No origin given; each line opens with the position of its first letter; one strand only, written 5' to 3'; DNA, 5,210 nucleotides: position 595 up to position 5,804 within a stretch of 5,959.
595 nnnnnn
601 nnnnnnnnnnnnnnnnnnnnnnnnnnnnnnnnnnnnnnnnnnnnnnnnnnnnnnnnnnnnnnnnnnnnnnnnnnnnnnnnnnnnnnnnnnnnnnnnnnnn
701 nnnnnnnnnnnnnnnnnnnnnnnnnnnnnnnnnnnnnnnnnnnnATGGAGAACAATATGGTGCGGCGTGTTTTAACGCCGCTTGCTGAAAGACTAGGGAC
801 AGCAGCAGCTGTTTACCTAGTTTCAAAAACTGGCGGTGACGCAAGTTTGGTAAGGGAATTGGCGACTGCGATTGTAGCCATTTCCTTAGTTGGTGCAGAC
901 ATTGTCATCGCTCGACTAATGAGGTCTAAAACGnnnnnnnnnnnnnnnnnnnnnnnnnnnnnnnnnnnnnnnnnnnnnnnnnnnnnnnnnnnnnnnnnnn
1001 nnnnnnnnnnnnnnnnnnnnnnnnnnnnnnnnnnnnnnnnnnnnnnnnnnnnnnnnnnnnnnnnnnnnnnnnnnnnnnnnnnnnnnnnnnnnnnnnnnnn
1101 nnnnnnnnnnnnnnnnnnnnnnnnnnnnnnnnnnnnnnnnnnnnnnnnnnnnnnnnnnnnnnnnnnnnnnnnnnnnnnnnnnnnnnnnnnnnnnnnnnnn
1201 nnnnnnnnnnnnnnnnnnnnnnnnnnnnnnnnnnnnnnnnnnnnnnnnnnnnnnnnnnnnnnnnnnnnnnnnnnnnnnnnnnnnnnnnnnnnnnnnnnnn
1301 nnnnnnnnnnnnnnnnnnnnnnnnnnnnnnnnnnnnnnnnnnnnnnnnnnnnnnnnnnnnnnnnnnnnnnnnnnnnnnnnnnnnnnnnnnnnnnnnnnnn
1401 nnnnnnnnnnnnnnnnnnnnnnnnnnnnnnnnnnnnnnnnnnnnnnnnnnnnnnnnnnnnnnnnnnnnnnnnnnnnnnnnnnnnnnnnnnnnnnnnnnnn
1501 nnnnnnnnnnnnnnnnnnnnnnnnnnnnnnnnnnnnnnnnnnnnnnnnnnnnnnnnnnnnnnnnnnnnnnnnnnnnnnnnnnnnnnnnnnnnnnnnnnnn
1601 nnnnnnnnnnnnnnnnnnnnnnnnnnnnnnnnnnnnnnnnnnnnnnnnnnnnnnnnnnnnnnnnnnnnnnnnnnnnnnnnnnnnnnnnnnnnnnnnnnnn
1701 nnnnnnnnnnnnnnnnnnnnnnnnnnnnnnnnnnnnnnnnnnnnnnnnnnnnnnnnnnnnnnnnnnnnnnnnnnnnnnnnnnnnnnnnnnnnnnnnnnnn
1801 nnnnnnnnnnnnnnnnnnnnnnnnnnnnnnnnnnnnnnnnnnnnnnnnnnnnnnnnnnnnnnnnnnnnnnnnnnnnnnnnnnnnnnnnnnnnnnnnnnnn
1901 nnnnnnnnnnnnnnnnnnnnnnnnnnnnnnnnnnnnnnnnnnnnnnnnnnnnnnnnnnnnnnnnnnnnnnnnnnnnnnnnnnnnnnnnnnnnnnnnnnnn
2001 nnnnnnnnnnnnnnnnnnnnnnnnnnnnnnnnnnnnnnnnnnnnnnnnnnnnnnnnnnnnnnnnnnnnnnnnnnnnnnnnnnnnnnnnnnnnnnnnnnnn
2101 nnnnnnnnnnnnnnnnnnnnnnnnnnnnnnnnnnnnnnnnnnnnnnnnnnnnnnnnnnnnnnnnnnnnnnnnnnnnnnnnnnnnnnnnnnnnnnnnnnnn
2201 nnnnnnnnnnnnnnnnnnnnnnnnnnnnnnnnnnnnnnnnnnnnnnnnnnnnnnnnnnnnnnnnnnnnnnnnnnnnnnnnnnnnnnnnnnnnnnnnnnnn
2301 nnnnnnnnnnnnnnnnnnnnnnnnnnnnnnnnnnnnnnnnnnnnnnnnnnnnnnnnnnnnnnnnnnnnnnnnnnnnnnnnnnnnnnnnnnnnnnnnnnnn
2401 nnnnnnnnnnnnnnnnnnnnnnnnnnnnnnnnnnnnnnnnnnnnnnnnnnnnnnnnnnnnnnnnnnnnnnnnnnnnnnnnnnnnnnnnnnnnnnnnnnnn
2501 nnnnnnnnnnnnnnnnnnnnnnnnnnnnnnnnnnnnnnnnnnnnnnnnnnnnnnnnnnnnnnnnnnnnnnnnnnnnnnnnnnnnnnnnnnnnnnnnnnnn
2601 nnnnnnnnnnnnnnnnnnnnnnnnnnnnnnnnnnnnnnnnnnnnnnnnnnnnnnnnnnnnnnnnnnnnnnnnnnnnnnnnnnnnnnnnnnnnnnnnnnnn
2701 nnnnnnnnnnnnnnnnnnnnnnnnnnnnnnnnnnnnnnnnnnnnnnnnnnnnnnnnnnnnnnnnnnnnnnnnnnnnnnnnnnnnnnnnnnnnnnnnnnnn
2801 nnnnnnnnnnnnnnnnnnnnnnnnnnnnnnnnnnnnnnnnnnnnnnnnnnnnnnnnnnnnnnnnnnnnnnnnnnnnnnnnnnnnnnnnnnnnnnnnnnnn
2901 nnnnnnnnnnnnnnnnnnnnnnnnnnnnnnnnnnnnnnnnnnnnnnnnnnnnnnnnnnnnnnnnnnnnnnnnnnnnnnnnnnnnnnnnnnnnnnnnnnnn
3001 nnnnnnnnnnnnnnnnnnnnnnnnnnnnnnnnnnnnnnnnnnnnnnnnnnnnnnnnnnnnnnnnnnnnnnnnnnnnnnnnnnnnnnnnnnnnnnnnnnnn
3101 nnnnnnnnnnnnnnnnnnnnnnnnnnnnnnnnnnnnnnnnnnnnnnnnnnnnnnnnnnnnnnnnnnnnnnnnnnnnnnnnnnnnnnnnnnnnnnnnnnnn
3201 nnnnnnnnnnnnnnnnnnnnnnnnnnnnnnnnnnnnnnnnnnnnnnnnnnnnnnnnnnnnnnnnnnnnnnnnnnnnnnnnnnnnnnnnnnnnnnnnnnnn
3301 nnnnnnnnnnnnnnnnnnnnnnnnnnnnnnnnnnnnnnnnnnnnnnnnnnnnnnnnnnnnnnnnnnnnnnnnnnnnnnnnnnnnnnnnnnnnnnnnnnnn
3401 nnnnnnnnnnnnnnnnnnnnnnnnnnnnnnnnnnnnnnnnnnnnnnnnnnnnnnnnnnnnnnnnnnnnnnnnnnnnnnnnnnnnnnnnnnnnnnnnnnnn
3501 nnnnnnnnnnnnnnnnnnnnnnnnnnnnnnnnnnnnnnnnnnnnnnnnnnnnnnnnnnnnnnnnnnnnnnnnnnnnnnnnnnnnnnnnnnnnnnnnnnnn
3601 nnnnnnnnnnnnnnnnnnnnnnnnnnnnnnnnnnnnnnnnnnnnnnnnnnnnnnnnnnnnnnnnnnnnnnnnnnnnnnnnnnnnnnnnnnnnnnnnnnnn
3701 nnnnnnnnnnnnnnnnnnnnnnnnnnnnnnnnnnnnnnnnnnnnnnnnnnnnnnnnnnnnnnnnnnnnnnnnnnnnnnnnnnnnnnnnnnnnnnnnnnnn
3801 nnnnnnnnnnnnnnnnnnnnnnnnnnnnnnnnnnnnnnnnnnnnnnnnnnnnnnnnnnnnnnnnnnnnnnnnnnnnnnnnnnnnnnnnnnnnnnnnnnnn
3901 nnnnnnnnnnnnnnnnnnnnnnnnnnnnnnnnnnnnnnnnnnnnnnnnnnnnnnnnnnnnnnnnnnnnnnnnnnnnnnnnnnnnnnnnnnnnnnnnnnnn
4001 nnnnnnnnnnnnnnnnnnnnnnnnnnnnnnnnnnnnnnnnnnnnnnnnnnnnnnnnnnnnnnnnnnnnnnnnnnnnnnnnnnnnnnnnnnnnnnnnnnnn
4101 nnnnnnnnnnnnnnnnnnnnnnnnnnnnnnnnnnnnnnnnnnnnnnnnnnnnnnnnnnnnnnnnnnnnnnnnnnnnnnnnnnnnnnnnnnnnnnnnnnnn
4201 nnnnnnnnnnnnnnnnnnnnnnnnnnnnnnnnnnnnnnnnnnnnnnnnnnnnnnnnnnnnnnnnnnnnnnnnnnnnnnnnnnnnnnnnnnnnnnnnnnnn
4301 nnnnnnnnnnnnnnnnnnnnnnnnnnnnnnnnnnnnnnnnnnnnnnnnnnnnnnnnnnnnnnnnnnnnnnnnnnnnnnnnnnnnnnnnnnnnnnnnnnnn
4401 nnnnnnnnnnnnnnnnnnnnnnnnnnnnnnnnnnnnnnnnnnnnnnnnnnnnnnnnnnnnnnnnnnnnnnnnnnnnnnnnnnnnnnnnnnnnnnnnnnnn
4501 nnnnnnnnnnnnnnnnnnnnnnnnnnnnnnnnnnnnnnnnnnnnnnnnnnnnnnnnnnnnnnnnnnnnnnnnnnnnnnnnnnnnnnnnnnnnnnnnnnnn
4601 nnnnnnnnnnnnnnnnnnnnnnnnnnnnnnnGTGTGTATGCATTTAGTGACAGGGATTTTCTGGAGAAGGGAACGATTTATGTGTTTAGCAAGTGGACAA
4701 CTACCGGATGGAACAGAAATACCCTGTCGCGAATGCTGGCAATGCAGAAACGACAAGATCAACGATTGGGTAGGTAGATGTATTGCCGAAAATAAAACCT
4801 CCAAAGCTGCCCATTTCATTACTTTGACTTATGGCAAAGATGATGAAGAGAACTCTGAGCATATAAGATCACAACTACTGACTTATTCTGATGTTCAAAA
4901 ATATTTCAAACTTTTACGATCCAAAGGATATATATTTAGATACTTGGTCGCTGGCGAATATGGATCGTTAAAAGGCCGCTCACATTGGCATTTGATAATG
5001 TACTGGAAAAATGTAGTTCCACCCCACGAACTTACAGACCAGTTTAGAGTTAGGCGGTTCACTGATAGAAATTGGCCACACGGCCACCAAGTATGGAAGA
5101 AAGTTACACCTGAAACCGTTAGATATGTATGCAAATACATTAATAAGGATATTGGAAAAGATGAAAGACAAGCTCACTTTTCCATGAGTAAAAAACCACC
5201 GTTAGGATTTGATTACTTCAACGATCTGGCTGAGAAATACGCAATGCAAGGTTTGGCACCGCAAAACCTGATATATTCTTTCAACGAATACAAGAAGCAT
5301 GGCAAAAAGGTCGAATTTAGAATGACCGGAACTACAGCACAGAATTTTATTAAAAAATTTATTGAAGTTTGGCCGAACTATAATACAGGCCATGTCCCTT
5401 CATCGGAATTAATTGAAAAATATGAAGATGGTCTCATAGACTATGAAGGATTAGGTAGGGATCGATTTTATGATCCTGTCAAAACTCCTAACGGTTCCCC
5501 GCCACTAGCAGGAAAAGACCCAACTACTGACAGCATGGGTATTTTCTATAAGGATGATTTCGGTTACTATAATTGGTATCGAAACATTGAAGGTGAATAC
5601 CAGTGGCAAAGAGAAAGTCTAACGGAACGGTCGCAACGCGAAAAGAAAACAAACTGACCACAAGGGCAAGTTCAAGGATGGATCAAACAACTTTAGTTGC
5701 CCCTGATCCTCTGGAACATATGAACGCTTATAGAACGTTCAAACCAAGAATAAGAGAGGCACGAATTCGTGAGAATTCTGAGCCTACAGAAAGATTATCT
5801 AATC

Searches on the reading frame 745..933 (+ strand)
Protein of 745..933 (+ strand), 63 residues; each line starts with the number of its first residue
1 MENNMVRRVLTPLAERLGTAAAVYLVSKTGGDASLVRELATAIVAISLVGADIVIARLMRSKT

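Call 4: search_protein_families(library=pfam, proteins=[window:745-933:+], max_evalue=0.01)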
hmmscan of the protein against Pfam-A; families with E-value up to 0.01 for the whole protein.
window:745-933:+ (63 aa): 0 families

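Call 5: search_protein_families(library=phrogs, proteins=[window:745-933:+], max_evalue=0.01)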
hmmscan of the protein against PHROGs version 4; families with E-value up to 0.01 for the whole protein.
window:745-933:+ (63 aa): 0 families

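Call 36: find_homologous_proteins(query=window:745-933:+, max_evalue=0.001)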
Query window:745-933:+ (63 aa): 2 proteins with E <= 0.001 among 4 candidates.
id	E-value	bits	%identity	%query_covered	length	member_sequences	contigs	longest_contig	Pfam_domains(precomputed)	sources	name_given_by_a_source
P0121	2.7e-29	116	100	100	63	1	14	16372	-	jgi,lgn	-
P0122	1.7e-17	79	70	90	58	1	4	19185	-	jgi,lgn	-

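Call 39: search_protein_families(library=pfam, alignment_id=A3, max_evalue=1)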
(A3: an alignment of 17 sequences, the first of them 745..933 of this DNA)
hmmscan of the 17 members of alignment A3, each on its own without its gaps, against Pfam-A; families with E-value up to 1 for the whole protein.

A. member 1, window:745-933:+ (63 aa): 0 families

B. families by the number of members that match (of 17 scanned): 7 families
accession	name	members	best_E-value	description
PF23987.1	Phage_holin_10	3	0.00063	Bacteriophage holin Pam3 gp28 family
PF22784.1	PTP-SAK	2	0.063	Swiss Army Knife protein, DSP-PTPase phosphatase domain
PF12291.15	DUF3623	1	0.058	Protein of unknown function (DUF3623)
PF12679.13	ABC2_membrane_2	1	0.079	ABC-2 family transporter protein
PF20560.3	MotA_N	1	0.12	Motility protein A N-terminal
PF01744.25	GLTT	1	0.12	GLTT repeat (6 copies)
PF14776.11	UNC-79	1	0.29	Cation-channel complex subunit UNC-79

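Call 40: search_protein_families(library=phrogs, alignment_id=A3, max_evalue=0.1)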
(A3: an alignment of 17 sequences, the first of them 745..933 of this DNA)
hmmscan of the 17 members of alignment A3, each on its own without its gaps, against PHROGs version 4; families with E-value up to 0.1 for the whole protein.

A. member 1, window:745-933:+ (63 aa): 0 families

B. families by the number of members that match (of 17 scanned): 5 families
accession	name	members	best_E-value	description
phrog_981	-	1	0.013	minor tail protein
phrog_35129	-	1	0.035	head protein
phrog_565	-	1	0.04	holin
phrog_31229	-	1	0.082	-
phrog_37382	-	1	0.093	-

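Call 54: search_dna_similar(query=window:745-933:+, collection=phages, mode=protein, max_evalue=10, max_rows=40)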
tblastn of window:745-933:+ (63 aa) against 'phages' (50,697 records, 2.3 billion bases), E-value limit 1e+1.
Records with a match: 8; places in all: 8; records where one place covers at least 80% of the query: 3.
Best place of each record, by identity: <60% 8.
By first word of the organism name: Yersinia 3; Tortoise 2; Flyfo 2; Bacteriophage 1.
By host as written in the record: - 4; Gopherus morafkai 2; Pteropus tonganus 2.
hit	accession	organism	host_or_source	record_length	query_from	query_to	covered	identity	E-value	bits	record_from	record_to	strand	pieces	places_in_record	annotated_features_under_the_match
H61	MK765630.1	Tortoise microvirus 77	Gopherus morafkai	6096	1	62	98%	35.4%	2e-3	40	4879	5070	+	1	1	hypothetical protein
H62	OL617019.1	Flyfo microvirus Tbat2_91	Pteropus tonganus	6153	1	62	98%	33.9%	1e+0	32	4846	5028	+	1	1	hypothetical protein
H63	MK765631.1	Tortoise microvirus 78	Gopherus morafkai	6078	9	60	83%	36.5%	9e-2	35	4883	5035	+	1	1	hypothetical protein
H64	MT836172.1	Bacteriophage sp.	human fecal samples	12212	12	54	68%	39.5%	2e+0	31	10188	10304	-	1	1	record has no annotation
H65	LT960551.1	Yersinia phage fHe-Yen9-04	-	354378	3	43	65%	39.0%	5e+0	30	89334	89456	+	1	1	g150: hypothetical protein | g149: hypothetical protein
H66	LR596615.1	Yersinia phage fHe-Yen9-04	-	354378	3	43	65%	39.0%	5e+0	30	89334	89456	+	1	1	g150: hypothetical protein | g149: hypothetical protein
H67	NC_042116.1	Yersinia phage fHe-Yen9-04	-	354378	3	43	65%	39.0%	5e+0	30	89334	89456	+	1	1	g150: hypothetical protein | g149: nucleotidyltransferase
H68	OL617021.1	Flyfo microvirus Tbat2_95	Pteropus tonganus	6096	5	28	38%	50.0%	6e+0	30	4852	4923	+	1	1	hypothetical protein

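Call 55: find_encoding_contigs(protein=P0122, flank=7000, max_places=4)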
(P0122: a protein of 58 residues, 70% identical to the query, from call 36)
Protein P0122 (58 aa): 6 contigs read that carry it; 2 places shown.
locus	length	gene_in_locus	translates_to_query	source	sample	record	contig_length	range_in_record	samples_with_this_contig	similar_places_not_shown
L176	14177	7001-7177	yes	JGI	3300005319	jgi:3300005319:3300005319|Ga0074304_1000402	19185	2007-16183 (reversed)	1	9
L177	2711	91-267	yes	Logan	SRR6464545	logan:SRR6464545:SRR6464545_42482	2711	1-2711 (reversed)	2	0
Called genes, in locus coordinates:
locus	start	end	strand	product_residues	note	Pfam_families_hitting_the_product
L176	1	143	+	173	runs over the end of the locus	PF13539:Peptidase_M15_4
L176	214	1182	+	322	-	PF23343:REP_ORF2-G2P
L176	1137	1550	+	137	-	-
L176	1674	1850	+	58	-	-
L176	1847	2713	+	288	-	-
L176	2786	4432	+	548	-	-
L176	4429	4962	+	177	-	-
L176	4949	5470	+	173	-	PF13539:Peptidase_M15_4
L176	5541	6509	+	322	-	PF23343:REP_ORF2-G2P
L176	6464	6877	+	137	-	-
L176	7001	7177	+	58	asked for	-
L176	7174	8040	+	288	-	-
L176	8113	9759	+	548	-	-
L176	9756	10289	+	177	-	-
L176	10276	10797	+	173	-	PF13539:Peptidase_M15_4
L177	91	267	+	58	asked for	-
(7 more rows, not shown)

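Call 60: search_protein_families(library=ncbifam, proteins=[window:745-933:+], max_evalue=0.01)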
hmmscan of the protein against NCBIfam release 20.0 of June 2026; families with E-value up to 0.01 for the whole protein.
window:745-933:+ (63 aa): 1 family
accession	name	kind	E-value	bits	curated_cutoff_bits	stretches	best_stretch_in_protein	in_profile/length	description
NF009857.0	PRK13322.1-2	equivalog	0.0059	16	378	1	4-56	195-245/249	pantothenate kinase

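Call 61: find_homologous_proteins(query=A3, max_evalue=0.001)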
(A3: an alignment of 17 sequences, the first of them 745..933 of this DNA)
Query A3 (17 sequences) (63 aa, profile of the alignment): 48 proteins with E <= 0.001 among 3622 candidates.
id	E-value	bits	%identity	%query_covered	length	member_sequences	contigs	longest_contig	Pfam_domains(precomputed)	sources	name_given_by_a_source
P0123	6.6e-20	88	-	-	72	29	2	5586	-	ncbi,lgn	-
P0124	1.1e-19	88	-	-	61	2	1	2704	-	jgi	-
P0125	3.9e-19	86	-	-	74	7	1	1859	-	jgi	-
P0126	6.1e-19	85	-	-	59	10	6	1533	-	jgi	-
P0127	7.2e-19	85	-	-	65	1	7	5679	-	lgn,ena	-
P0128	1.6e-18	84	-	-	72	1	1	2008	-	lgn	-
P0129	2.3e-18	83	-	-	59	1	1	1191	-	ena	-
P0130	4.0e-18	83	-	-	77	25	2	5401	-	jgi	jgi:hypothetical protein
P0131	1.1e-17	81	-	-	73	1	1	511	-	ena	-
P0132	1.3e-17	81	-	-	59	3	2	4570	-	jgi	-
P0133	1.6e-17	81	-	-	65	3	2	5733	-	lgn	-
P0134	1.9e-17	81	-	-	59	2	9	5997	-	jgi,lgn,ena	-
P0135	2.0e-17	80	-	-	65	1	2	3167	-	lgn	-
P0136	2.1e-17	80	-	-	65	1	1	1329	-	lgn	-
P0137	2.3e-17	80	30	78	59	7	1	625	-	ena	-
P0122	2.3e-15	74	70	90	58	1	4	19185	-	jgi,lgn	-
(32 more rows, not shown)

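Call 70: predict_structure(alignment_id=A4)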
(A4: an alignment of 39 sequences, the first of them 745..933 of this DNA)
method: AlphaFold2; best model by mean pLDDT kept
length: 63 residues; sequences in the alignment: 39
mean_pLDDT: 79.7   pTM: 0.48
mean pLDDT of the five models: 79.7, 78.1, 73.7, 73.6, 68.9
residues with pLDDT >= 90: 1; 70-90: 57; 50-70: 5; < 50: 0
segments of 3 or more residues with pLDDT < 50: none
pLDDT, mean of each block of 10 residues (from residue 1): 73 81 77 78 85 88 68
secondary structure, 60 per line:
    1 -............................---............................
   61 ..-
elements in order: H2-29 H33-62

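Call 72: search_protein_representatives(alignment_id=A4)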
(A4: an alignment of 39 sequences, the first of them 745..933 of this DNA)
Query: 39 sequences, 65 profile positions. Proteins with E-value up to 0.001 (for the whole library): 571; up to 1e-10: 157; up to 1e-30: 0. The best 150 are listed.
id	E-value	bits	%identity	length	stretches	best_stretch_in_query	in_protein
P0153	2.1e-24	101.1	-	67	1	1-64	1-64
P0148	2.5e-23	97.6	-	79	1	2-64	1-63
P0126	1.9e-19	85.2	-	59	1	2-59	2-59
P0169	3.0e-17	78.1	-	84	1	1-62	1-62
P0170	3.1e-17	78.1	-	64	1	1-62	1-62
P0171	5.3e-17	77.3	-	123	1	1-62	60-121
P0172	1.4e-16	76.0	-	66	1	2-60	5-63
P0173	1.8e-16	75.6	-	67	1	2-62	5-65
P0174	9.6e-16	73.3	-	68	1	1-61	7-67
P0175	1.1e-15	73.2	-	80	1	1-59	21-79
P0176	1.3e-15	72.9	-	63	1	1-61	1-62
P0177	1.5e-15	72.7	-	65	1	2-63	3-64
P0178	2.2e-15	72.2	-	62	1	1-60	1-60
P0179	2.8e-15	71.8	-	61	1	2-59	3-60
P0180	2.9e-15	71.8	-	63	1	3-60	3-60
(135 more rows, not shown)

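Call 74: search_protein_families(library=pfam, alignment_id=A5, max_evalue=0.01)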
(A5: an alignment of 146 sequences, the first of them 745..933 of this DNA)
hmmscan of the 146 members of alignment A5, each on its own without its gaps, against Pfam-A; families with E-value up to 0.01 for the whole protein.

A. member 1, window:745-933:+ (63 aa): 0 families

B. families by the number of members that match (of 146 scanned): 7 families
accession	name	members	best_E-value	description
PF23987.1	Phage_holin_10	22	3.3e-06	Bacteriophage holin Pam3 gp28 family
PF22784.1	PTP-SAK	3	0.0062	Swiss Army Knife protein, DSP-PTPase phosphatase domain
PF22452.1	BF9343_1606-like_C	1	0.0019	BF9343_1606-like, C-terminal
PF09679.15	TraQ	1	0.0032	Type-F conjugative transfer system pilin chaperone (TraQ)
PF12852.13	Cupin_6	1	0.0035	Cupin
PF25044.1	DUF7789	1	0.0077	Domain of unknown function (DUF7789)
PF12553.13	DUF3742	1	0.0078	Protein of unknown function (DUF3742)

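Call 75: fold_search(model_id=the predicted structure, library=viral)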
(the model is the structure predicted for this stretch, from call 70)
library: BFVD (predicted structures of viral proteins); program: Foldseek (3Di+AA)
matches with E <= 10: 34; with E <= 0.001: 0
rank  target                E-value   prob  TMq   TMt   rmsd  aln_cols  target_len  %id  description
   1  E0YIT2                8.9e-01  0.87  0.63  0.80   1.4        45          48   18  Uncharacterized protein [Lactococcus phage 949]
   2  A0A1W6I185            1.4e+00  0.21  0.43  0.12   3.7        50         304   22  Structural protein VP5 [Sulfolobus polyhedral virus 1]
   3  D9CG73                2.4e+00  0.35  0.48  0.13   3.8        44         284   18  (no name in the UniProt tables at hand)
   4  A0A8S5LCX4            4.0e+00  0.35  0.56  0.20   1.4        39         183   13  Tail assembly protein [Siphoviridae sp. ctMS01]
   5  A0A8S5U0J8            4.0e+00  0.33  0.59  0.59   1.4        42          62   17  Tail tape measure protein [Siphoviridae sp. ctNEy24]
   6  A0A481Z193            4.0e+00  0.15  0.41  0.19   2.3        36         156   17  AAA family ATPase (Fragment) [Mimivirus LCMiAC02]
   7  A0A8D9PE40            4.3e+00  0.14  0.48  0.53   3.7        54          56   22  Holin [Corticoviridae sp.]
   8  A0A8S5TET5            4.7e+00  0.20  0.31  0.23   0.7        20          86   25  Uncharacterized protein [Siphoviridae sp. ctbgC51]
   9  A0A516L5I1            5.0e+00  0.30  0.58  0.79   1.0        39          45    5  (no name in the UniProt tables at hand)
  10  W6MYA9                5.0e+00  0.07  0.34  0.35   3.0        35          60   31  (no name in the UniProt tables at hand)
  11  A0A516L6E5            5.4e+00  0.12  0.52  0.46   5.6        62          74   18  (no name in the UniProt tables at hand)
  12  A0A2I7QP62            5.4e+00  0.08  0.43  0.39   8.4        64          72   16  (no name in the UniProt tables at hand)
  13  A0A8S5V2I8            5.4e+00  0.08  0.42  0.15   7.8        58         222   28  Uncharacterized protein [CrAss-like virus sp. ctelJ1]
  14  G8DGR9                5.8e+00  0.11  0.38  0.07   2.6        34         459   26  (no name in the UniProt tables at hand)
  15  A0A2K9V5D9            6.3e+00  0.13  0.49  0.43   3.3        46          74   24  Uncharacterized protein [Lactobacillus phage Satyr]
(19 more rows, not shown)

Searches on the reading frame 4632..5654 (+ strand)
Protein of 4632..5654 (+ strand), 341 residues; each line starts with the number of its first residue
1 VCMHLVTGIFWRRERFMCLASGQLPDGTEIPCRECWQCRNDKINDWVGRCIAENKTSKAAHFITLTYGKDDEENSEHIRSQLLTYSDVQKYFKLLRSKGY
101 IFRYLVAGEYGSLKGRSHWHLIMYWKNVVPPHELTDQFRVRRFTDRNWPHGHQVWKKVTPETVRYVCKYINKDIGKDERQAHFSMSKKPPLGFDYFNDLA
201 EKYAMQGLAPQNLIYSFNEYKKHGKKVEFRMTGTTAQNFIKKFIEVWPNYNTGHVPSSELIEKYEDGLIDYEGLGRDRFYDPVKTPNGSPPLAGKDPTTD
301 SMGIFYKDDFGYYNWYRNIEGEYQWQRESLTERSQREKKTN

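Call 4: search_protein_families(library=pfam, proteins=[window:4632-5654:+], max_evalue=0.01)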
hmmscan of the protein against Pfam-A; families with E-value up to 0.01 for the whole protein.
window:4632-5654:+ (341 aa): 1 family
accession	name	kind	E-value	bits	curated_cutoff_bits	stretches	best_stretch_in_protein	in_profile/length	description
PF23343.2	REP_ORF2-G2P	-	7.7e-18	65.1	27.8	1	61-173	2-98/99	Replication-associated protein ORF2/G2P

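Call 5: search_protein_families(library=phrogs, proteins=[window:4632-5654:+], max_evalue=0.01)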
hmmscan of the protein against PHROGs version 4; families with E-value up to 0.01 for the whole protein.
window:4632-5654:+ (341 aa): 3 families
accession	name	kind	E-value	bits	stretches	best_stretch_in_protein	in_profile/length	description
phrog_942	-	DNA, RNA and nucleotide metabolism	7.3e-43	148.6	1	22-204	81-279/501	replication initiation protein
phrog_29197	-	unknown function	2.1e-10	41.8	1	27-124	59-168/187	-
phrog_3419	-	DNA, RNA and nucleotide metabolism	0.007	16.9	0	52-174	97-213/289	rolling circle DNA replication initiation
